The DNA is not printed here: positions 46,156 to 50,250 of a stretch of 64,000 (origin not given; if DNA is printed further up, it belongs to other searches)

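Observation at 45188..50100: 1264-aa polytopic membrane protein of unknown family, followed by a membrane-anchored FKBP isomerase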

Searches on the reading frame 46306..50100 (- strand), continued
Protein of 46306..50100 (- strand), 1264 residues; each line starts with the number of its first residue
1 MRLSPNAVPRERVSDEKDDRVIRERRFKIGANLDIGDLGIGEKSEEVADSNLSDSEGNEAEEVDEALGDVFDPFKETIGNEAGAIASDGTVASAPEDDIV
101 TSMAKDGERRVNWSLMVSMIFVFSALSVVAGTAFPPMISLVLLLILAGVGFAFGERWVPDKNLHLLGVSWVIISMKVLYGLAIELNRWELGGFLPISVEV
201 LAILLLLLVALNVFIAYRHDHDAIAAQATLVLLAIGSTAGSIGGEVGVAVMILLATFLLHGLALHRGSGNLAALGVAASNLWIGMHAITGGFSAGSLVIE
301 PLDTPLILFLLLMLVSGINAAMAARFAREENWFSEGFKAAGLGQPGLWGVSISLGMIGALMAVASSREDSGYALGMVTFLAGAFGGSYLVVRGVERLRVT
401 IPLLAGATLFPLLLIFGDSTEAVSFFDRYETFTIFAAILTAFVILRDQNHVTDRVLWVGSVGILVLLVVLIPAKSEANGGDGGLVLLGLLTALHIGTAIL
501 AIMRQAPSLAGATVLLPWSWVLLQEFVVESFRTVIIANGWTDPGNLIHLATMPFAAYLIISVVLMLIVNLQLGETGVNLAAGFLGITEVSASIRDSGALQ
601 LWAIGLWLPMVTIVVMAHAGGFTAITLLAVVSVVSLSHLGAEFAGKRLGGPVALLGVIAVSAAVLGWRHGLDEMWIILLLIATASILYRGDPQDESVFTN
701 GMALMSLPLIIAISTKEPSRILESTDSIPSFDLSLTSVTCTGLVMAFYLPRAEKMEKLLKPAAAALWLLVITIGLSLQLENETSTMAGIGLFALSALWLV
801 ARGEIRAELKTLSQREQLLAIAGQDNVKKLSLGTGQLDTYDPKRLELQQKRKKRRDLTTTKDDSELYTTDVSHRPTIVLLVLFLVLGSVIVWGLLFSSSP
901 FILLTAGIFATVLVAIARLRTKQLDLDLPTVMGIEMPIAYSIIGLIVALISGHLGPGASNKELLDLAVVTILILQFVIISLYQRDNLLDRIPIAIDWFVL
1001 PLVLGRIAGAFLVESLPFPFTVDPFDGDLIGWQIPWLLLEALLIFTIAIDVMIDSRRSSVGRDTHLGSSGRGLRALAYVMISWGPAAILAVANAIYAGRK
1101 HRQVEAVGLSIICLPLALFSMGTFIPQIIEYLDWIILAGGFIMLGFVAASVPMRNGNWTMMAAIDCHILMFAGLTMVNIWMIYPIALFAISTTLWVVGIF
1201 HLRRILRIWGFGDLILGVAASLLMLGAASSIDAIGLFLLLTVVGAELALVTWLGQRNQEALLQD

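Call 47: find_related_loci(query=A1, collection=genome_contigs, flank=8000)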
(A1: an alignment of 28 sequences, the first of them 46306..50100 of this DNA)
Query A1 (1264 aa) in genome_contigs; peptide patterns used: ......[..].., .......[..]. (x = any residue, [..] = any of these).
357 stretches matched a pattern; 315 encode a relative of the query (tblastn E <= 1e-3); the best 80 are kept; 80 distinct loci.
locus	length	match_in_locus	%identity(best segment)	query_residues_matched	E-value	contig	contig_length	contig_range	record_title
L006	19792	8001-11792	97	1-1264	0e+0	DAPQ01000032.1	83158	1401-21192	MAG TPA_asm: Euryarchaeota archaeon UBA19 UBA19_contig_8188, whole genome shotgun sequence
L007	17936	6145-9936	97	1-1264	0e+0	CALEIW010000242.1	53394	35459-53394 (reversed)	MAG TPA_asm: uncultured euryarchaeote isolate ERR598969_bin.13_CONCOCT_v1.1_MAG genome assembly, contig: ERZ832854.25, w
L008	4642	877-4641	97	1-1255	0e+0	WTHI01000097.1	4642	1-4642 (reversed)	MAG: Methanobacteriota archaeon isolate PL34863bin_27 NODE_14815_length_4642_cov_79.468934, whole genome shotgun sequenc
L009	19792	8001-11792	95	1-1264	0e+0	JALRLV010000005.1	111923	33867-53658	MAG: Candidatus Thalassarchaeaceae archaeon isolate WKH.41 NODE_5_length_111923_cov_14.885012, whole genome shotgun sequ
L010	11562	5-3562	97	79-1264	0e+0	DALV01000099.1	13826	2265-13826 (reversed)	MAG TPA_asm: Euryarchaeota archaeon UBA105 UBA105_contig_8963, whole genome shotgun sequence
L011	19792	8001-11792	93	1-1264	0e+0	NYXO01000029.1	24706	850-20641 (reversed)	MAG: Methanobacteriota archaeon isolate ARS96 9119, whole genome shotgun sequence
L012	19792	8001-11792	91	1-1264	0e+0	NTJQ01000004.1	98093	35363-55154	MAG: Marine Group II euryarchaeote MED-G37 EUII-MED-G37-C4, whole genome shotgun sequence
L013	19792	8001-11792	90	1-1264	0e+0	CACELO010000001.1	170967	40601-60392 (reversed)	uncultured Candidatus Poseidoniales archaeon isolate AG-404-A19 genome assembly, contig: AG-404-A19_NODE_1, whole genome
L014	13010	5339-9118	83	1-1264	0e+0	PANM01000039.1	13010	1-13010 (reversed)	MAG: Methanobacteriota archaeon isolate SAT2681 MHASMcontig_584563, whole genome shotgun sequence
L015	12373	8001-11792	78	1-1264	0e+0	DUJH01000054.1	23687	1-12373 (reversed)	TPA_asm: Candidatus Thalassarchaeaceae archaeon isolate UBA8684 contig_8063, whole genome shotgun sequence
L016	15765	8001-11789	74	1-1264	0e+0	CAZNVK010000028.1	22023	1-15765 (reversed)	MAG TPA_asm: uncultured Candidatus Poseidoniales archaeon isolate SRP167671_co2_219 genome assembly, contig: NODE_3176_l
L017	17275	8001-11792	78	1-1264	0e+0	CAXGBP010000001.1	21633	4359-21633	MAG TPA_asm: uncultured Candidatus Poseidoniales archaeon isolate ERR598971_concoct_120 genome assembly, contig: ERZ8330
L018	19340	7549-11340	91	1-1264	0e+0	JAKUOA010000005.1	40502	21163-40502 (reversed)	MAG: Candidatus Thalassarchaeum sp. isolate ALOHA_A2.0_21 A2.0-MGIIb-O1-2_5, whole genome shotgun sequence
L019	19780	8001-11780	85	1-1260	0e+0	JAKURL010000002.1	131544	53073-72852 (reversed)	MAG: Candidatus Thalassarchaeum sp. isolate ALOHA_A2.5_54 A2.5-MGIIb-O1-3_2, whole genome shotgun sequence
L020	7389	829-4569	63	14-1264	0e+0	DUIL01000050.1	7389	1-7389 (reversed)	MAG TPA_asm: Candidatus Thalassarchaeaceae archaeon isolate UBA12570 contig_4713, whole genome shotgun sequence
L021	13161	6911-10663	63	10-1264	0e+0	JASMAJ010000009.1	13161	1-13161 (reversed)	MAG: Candidatus Thalassarchaeaceae archaeon isolate ETNP2_MAG_92 NODE_9_length_13161_cov_3.018878, whole genome shotgun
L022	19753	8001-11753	63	10-1264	0e+0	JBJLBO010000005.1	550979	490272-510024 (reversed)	MAG: Candidatus Thalassarchaeaceae archaeon isolate LRMED-021 MGIIb-O1-LRMED-021-C5, whole genome shotgun sequence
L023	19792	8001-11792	77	1-1264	0e+0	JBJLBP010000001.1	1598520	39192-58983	MAG: Candidatus Thalassarchaeaceae archaeon isolate LRMED-022 MGIIb-O1-LRMED-022-C1, whole genome shotgun sequence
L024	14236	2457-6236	63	1-1264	0e+0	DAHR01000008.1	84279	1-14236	MAG TPA_asm: Euryarchaeota archaeon UBA58 UBA58_contig_3815, whole genome shotgun sequence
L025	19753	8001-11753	59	10-1264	0e+0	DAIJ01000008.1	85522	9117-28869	MAG TPA_asm: Euryarchaeota archaeon UBA23 UBA23_contig_1215, whole genome shotgun sequence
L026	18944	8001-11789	74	1-1264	0e+0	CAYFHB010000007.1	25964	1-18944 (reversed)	MAG TPA_asm: uncultured Candidatus Poseidoniales archaeon isolate ERP001736_co2_54 genome assembly, contig: NODE_501_len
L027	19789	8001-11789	73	1-1264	0e+0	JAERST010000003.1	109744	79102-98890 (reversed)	MAG: Methanobacteriota archaeon isolate BH13 c_000000000954, whole genome shotgun sequence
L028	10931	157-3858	54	15-1264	0e+0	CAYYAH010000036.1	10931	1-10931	MAG TPA_asm: uncultured Candidatus Poseidoniales archaeon isolate SRP077602_co4_684 genome assembly, contig: NODE_11176_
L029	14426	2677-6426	53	1-1264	0e+0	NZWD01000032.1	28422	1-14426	MAG: Methanobacteriota archaeon isolate NAT54 142508, whole genome shotgun sequence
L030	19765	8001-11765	55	1-1264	0e+0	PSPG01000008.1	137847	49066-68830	MAG: Candidatus Thalassarchaeum betae isolate Cayman_51_deep scaffold_146, whole genome shotgun sequence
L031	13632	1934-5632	53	15-1264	0e+0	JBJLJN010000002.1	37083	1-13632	MAG: Candidatus Thalassarchaeum sp. isolate LRMED-030 Thalassarchaeum-LRMED-030-C1513, whole genome shotgun sequence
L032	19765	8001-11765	55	1-1264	0e+0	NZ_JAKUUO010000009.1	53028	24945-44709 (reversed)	MAG: Candidatus Thalassarchaeum betae isolate ALOHA_A2.5_135 A2.5-Thalassarchaeum-4_9, whole genome shotgun sequence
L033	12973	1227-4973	53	1-1264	0e+0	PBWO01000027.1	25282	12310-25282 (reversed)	MAG: Methanobacteriota archaeon isolate RS814 18507, whole genome shotgun sequence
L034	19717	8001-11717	51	13-1264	0e+0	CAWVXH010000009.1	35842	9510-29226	MAG TPA_asm: uncultured Candidatus Poseidoniales archaeon isolate ERR3589593_concoct_140 genome assembly, contig: ERZ751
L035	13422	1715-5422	55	15-1264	0e+0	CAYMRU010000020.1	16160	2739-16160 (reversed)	MAG TPA_asm: uncultured Candidatus Poseidoniales archaeon isolate SRP077602_co11_569 genome assembly, contig: NODE_3717_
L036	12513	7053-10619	55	67-1264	0e+0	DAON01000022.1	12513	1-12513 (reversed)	MAG TPA_asm: Euryarchaeota archaeon UBA220 UBA220_contig_21992, whole genome shotgun sequence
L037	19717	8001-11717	51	13-1264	0e+0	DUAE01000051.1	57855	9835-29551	MAG TPA_asm: Candidatus Poseidoniales archaeon isolate UWMA-0266 NODE_814_length_57855_cov_1.529330, whole genome shotgu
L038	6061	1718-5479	53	1-1264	0e+0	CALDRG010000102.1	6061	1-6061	MAG TPA_asm: uncultured euryarchaeote isolate ERR599125_bin.45_CONCOCT_v1.1_MAG genome assembly, contig: ERZ841701.3417,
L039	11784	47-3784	53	10-1264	0e+0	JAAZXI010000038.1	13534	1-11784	MAG: Methanobacteriota archaeon isolate bin122s NODE_38_length_13534_cov_5.605831, whole genome shotgun sequence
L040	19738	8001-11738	50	10-1264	0e+0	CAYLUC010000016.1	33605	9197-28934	MAG TPA_asm: uncultured Candidatus Poseidoniales archaeon isolate SRP077602_co3_39 genome assembly, contig: NODE_1352_le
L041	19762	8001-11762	52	1-1264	0e+0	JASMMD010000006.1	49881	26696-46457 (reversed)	MAG: Candidatus Thalassarchaeum sp. isolate Arabian9_MAG_56 NODE_6_length_49881_cov_25.476207, whole genome shotgun sequ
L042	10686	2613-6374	53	1-1264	0e+0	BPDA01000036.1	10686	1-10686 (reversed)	MAG: Euryarchaeota archaeon CM1_200m.P32 DNA, sequence36, whole genome shotgun sequence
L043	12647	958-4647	53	24-1264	0e+0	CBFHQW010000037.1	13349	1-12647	MAG: Candidatus Thalassarchaeum sp. isolate AGTU_8_bin_52_permissive genome assembly, contig: AGTU_8_bin_52_permissive_c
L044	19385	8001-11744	48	10-1264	0e+0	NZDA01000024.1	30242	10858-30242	MAG: Methanobacteriota archaeon isolate ARS1134 7504, whole genome shotgun sequence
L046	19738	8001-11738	48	10-1264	0e+0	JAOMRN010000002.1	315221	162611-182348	Methanobacteriota archaeon isolate AH-273-K03 AH-273-K03_NODE_2, whole genome shotgun sequence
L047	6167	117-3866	51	8-1264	0e+0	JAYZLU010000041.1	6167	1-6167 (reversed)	MAG: Thermoplasmatota archaeon isolate XB_MAG313 DB_MAG313_0042, whole genome shotgun sequence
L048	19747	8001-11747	50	5-1264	0e+0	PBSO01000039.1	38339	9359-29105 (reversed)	MAG: Methanobacteriota archaeon isolate NP84 MHASMcontig_551234, whole genome shotgun sequence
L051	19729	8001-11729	48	14-1264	0e+0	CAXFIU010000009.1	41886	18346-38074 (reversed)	MAG TPA_asm: uncultured Candidatus Poseidoniales archaeon isolate ERR599081_maxbin2_15 genome assembly, contig: ERZ84128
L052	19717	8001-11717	49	16-1264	0e+0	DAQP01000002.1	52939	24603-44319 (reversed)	MAG TPA_asm: Euryarchaeota archaeon UBA438 UBA438_contig_258, whole genome shotgun sequence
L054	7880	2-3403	55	124-1264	0e+0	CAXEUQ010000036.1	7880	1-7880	MAG TPA_asm: uncultured Candidatus Poseidoniales archaeon isolate ERR599032_concoct_73 genome assembly, contig: ERZ84053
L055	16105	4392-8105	47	10-1264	0e+0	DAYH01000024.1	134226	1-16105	MAG TPA_asm: Euryarchaeota archaeon UBA103 UBA103_contig_1710, whole genome shotgun sequence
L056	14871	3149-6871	46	6-1264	0e+0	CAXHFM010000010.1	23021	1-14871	MAG TPA_asm: uncultured Candidatus Poseidoniales archaeon isolate SRR13122109_concoct_43 genome assembly, contig: ERZ942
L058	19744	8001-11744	48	10-1264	0e+0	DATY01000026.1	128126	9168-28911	MAG TPA_asm: Euryarchaeota archaeon UBA605 UBA605_contig_1163, whole genome shotgun sequence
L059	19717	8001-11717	50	16-1264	0e+0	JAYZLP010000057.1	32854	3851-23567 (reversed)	MAG: Thermoplasmatota archaeon isolate XB_MAG309 DB_MAG309_0057, whole genome shotgun sequence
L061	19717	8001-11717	50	13-1264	0e+0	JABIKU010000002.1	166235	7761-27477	MAG: Methanobacteriota archaeon isolate SI054_bin56 k141_47492, whole genome shotgun sequence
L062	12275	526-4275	49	8-1264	0e+0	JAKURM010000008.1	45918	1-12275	MAG: Candidatus Thalassarchaeum sp. isolate ALOHA_A2.5_55 A2.5-MGIIb-O3-3_8, whole genome shotgun sequence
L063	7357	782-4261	54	99-1264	0e+0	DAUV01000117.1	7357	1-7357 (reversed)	MAG TPA_asm: Euryarchaeota archaeon UBA623 UBA623_contig_47200, whole genome shotgun sequence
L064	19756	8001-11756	48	8-1264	0e+0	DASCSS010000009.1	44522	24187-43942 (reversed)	MAG TPA_asm: Candidatus Thalassarchaeaceae archaeon isolate Ts_MAG_34 c_000000218070, whole genome shotgun sequence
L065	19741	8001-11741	49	8-1264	0e+0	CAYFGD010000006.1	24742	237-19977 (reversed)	MAG TPA_asm: uncultured Candidatus Poseidoniales archaeon isolate ERP001736_co1_127 genome assembly, contig: NODE_819_le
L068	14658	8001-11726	46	15-1264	0e+0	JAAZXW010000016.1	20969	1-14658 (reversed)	MAG: Methanobacteriota archaeon isolate bin18o c_000000941787, whole genome shotgun sequence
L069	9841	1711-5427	49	16-1264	0e+0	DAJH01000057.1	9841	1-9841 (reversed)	MAG TPA_asm: Euryarchaeota archaeon UBA173 UBA173_contig_41899, whole genome shotgun sequence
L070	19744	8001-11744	45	6-1264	0e+0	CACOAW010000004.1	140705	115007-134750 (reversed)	MAG: uncultured Candidatus Poseidoniales archaeon isolate AH-287-M04 genome assembly, contig: AH-287-M04_NODE_4, whole g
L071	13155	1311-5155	57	24-1264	0e+0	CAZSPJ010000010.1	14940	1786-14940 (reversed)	MAG TPA_asm: uncultured Candidatus Poseidoniales archaeon isolate binchicken_co267_197 genome assembly, contig: NODE_263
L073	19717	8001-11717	46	15-1264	0e+0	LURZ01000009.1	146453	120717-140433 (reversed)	MAG: Marine group II euryarchaeote REDSEA-S42_B7 scaffold9, whole genome shotgun sequence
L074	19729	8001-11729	46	15-1264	0e+0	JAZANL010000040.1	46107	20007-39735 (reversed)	MAG: Thermoplasmatota archaeon isolate XB_MAG961 DB_MAG961_0040, whole genome shotgun sequence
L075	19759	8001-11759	46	1-1264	0e+0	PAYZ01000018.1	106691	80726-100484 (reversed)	MAG: Methanobacteriota archaeon isolate SP88 115555, whole genome shotgun sequence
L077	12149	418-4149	45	15-1264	0e+0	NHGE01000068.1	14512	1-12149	MAG: Euryarchaeota archaeon TMED129 11983, whole genome shotgun sequence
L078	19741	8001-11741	46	13-1264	0e+0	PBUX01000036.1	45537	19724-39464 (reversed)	MAG: Methanobacteriota archaeon isolate RS442 12851, whole genome shotgun sequence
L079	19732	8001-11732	45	14-1264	0e+0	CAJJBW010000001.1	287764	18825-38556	uncultured Candidatus Poseidoniales archaeon isolate FRAM18_bin107 genome assembly, contig: FRAM17_bin107-1, whole genom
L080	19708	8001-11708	46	15-1264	0e+0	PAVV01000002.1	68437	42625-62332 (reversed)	MAG: Methanobacteriota archaeon isolate SAT1390 155457, whole genome shotgun sequence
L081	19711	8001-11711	46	15-1264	0e+0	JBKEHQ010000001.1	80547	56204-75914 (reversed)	MAG: Candidatus Thalassarchaeaceae archaeon isolate 3300057219_20 Ga0535636_0000013, whole genome shotgun sequence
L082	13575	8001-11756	49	8-1264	0e+0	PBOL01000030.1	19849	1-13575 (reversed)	MAG: Methanobacteriota archaeon isolate RS392 13381, whole genome shotgun sequence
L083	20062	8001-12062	55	1-1264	0e+0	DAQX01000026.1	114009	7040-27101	MAG TPA_asm: Euryarchaeota archaeon UBA86 UBA86_contig_8524, whole genome shotgun sequence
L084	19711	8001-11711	46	15-1264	0e+0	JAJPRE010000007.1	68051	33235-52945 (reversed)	MAG: Candidatus Thalassarchaeaceae archaeon isolate MAG_46 20082D-01-04-S10-L004-001_81, whole genome shotgun sequence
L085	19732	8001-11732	46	15-1264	0e+0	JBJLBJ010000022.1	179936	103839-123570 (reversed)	MAG: Candidatus Thalassarchaeaceae archaeon isolate LRMED-428 MGIIb-N1LRMED-428-C30, whole genome shotgun sequence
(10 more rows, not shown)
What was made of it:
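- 315 species genomes encode a relative (call 47).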

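Call 52: search_protein_families(library=pfam, proteins=[L006:11840-12907:+], max_evalue=0.001)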
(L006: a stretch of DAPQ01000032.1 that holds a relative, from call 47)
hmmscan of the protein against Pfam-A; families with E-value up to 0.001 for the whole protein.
L006:11840-12907:+ (355 aa): 1 family
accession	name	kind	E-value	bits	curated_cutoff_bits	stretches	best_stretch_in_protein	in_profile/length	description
PF00924.24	MS_channel_2nd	-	3e-07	30.9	20.2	1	180-240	3-60/68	Mechanosensitive ion channel, beta-domain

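Call 62: find_encoding_contigs(protein=P0326, flank=6000, max_places=2)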
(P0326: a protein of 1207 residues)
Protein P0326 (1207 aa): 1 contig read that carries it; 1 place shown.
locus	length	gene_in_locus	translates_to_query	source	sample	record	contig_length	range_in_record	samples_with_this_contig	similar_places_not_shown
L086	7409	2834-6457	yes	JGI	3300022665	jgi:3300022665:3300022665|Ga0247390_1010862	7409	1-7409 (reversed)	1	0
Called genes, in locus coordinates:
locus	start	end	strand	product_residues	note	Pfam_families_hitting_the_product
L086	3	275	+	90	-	?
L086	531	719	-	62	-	-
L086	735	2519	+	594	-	PF16927:HisKA_7TM, PF00989:PAS, PF08448:PAS_4 (weak), PF13426:PAS_9, PF00512:HisKA, PF02518:HATPase_c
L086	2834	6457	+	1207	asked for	-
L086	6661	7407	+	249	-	?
